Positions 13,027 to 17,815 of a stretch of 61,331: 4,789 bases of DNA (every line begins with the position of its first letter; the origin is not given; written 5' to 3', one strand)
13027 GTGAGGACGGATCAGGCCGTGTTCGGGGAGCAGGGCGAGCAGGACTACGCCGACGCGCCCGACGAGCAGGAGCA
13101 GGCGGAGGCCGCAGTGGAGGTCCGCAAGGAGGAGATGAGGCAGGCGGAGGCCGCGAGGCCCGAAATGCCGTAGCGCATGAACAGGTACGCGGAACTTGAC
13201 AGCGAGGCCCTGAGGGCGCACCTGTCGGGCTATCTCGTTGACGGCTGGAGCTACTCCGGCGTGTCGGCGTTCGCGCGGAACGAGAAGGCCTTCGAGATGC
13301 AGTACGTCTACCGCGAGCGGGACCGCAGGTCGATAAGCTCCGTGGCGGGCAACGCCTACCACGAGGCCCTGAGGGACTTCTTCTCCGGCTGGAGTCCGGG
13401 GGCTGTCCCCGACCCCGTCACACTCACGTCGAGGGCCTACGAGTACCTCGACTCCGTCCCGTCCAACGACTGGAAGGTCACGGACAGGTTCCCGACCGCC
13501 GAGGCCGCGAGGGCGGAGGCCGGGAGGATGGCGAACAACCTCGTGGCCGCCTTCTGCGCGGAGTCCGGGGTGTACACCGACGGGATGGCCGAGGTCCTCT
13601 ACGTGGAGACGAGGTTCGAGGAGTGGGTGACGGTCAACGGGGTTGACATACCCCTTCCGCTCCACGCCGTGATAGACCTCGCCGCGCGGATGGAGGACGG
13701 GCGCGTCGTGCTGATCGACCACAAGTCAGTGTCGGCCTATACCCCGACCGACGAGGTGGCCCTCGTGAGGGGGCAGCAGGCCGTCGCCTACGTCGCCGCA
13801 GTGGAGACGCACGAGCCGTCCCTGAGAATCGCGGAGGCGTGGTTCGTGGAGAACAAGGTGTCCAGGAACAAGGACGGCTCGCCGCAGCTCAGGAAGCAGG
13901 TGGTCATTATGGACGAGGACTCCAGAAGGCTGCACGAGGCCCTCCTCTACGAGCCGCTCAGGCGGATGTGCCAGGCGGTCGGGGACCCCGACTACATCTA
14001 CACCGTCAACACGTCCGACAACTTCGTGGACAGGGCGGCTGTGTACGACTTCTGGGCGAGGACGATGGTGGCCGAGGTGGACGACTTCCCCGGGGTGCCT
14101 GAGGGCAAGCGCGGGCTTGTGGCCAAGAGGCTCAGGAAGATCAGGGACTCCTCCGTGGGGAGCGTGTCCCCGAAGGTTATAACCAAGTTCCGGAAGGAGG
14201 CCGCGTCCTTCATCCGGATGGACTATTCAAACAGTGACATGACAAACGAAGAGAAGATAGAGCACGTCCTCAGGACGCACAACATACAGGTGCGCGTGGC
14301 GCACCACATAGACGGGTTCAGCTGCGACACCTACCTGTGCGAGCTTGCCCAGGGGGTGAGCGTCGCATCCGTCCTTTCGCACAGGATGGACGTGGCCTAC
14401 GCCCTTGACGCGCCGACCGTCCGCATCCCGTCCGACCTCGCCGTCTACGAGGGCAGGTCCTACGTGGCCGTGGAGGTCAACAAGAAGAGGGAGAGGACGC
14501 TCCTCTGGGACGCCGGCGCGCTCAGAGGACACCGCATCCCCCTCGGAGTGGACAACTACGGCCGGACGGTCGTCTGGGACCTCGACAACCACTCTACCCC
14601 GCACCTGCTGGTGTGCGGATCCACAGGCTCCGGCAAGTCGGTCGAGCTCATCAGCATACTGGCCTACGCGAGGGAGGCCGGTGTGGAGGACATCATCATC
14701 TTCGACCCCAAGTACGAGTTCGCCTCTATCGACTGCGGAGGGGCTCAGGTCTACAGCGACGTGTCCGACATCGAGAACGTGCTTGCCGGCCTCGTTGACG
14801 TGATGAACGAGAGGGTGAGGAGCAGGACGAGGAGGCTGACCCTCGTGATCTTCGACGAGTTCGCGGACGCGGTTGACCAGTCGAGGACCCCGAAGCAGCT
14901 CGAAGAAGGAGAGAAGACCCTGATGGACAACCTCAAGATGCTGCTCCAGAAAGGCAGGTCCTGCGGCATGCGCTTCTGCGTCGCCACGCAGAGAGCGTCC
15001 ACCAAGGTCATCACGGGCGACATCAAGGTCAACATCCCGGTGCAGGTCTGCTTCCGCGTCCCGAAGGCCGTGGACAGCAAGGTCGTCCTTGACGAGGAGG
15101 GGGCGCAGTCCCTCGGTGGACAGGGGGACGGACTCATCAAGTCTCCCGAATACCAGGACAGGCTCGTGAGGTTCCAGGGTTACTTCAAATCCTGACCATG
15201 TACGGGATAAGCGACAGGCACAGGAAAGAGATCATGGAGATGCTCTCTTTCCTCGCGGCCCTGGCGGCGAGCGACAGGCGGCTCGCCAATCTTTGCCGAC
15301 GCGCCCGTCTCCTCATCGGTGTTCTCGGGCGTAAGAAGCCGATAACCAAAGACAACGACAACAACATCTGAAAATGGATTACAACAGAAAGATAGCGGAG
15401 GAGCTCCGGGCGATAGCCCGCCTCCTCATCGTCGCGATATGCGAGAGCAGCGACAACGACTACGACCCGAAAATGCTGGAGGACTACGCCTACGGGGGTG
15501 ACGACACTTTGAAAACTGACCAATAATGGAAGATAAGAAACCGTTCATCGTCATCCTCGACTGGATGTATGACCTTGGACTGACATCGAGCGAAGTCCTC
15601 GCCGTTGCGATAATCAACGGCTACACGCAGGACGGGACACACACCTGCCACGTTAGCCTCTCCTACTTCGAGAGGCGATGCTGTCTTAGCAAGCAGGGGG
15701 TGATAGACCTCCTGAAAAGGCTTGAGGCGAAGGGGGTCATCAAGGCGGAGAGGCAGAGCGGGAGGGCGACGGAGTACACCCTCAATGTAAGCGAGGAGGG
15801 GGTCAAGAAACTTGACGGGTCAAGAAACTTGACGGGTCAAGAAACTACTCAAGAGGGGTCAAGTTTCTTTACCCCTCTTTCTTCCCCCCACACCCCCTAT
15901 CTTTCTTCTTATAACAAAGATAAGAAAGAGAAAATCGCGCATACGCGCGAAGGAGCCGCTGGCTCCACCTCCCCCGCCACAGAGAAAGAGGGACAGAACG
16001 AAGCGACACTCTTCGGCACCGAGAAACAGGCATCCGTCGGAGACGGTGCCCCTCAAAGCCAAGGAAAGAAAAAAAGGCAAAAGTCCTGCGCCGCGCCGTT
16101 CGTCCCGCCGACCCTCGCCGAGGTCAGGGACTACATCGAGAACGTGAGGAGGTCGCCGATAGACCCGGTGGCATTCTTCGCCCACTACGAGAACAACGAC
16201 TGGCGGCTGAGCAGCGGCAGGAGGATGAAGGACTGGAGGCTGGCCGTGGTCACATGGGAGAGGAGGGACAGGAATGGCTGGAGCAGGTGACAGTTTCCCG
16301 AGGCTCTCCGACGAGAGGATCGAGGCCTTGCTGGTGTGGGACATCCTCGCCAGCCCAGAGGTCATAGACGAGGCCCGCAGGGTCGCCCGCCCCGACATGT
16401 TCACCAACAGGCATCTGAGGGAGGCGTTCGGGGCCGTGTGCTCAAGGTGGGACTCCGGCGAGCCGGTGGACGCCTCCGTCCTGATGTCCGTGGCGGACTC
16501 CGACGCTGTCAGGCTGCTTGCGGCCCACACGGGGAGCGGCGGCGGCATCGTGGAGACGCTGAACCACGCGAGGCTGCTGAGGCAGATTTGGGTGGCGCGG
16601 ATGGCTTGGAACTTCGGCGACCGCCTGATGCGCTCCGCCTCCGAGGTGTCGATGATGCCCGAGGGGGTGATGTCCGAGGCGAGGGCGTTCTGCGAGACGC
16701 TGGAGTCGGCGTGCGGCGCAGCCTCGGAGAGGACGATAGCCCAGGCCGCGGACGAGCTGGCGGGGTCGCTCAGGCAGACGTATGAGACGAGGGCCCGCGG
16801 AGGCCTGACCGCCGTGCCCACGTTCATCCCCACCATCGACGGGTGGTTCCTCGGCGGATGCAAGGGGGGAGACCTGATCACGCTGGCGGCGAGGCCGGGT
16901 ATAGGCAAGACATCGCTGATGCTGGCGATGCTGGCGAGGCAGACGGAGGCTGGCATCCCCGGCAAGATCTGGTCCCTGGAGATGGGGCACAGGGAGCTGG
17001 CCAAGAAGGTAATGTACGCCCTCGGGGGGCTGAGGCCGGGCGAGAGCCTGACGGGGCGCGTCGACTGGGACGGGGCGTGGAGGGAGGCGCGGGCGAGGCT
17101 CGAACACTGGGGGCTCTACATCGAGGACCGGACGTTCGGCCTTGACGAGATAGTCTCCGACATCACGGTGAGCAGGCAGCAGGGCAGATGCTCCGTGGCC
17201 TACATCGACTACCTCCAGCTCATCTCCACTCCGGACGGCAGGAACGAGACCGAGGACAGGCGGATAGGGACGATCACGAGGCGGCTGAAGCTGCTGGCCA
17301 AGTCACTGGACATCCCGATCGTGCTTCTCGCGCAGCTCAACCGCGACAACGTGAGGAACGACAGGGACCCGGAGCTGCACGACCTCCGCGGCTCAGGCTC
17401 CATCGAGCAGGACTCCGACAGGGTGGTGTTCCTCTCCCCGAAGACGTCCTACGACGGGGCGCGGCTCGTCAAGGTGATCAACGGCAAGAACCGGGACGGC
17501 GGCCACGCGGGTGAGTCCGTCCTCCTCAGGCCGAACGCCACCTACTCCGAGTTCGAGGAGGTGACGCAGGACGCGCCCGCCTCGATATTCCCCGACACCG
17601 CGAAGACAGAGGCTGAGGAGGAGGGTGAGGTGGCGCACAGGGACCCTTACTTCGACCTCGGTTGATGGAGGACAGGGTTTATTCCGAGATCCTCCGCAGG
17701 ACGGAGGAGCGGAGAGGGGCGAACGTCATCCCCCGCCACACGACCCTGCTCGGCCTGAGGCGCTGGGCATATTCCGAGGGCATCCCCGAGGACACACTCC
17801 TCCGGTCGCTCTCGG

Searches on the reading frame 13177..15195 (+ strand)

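Call 45: search_protein_families(library=pfam, proteins=[window:13177-15195:+], max_evalue=0.01)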
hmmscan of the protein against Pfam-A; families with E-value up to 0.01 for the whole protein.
window:13177-15195:+ (672 aa): 7 families
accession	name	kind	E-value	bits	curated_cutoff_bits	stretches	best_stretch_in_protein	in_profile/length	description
PF12705.13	PDDEXK_1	-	3.6e-14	53.7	22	1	24-258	2-219/247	PD-(D/E)XK nuclease superfamily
PF01580.24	FtsK_SpoIIIE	-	8.6e-10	38.9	24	1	454-548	20-121/221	FtsK/SpoIIIE family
PF17854.6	FtsK_alpha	-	4.3e-08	33.7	22.9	1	355-434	23-99/101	FtsK alpha domain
PF01935.23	DUF87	-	7.4e-08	33.2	23.2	1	462-544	11-80/220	Helicase HerA, central domain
PF10412.15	TrwB_AAD_bind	-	0.00036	20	20.5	1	473-515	14-55/387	Type IV secretion-system coupling protein DNA-binding domain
PF12846.13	AAA_10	-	0.0007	19.2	27.5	0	473-514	20-60/362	AAA-like domain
PF00437.27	T2SSE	-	0.0012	18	24.9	1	471-508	139-176/370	Type II/IV secretion system protein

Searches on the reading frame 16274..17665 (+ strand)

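Call 45: search_protein_families(library=pfam, proteins=[window:16274-17665:+], max_evalue=0.01)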
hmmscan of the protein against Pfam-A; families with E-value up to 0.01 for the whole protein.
window:16274-17665:+ (463 aa): 3 families
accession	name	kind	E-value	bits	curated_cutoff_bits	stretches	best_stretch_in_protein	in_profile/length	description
PF03796.21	DnaB_C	-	2.9e-46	158.3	27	1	183-428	4-254/255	DnaB-like helicase C terminal domain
PF00772.26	DnaB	-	4.7e-06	27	23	1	14-73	6-65/103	DnaB-like helicase N terminal domain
PF13481.12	AAA_25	-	0.00041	20.5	27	1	191-358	24-193/195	AAA domain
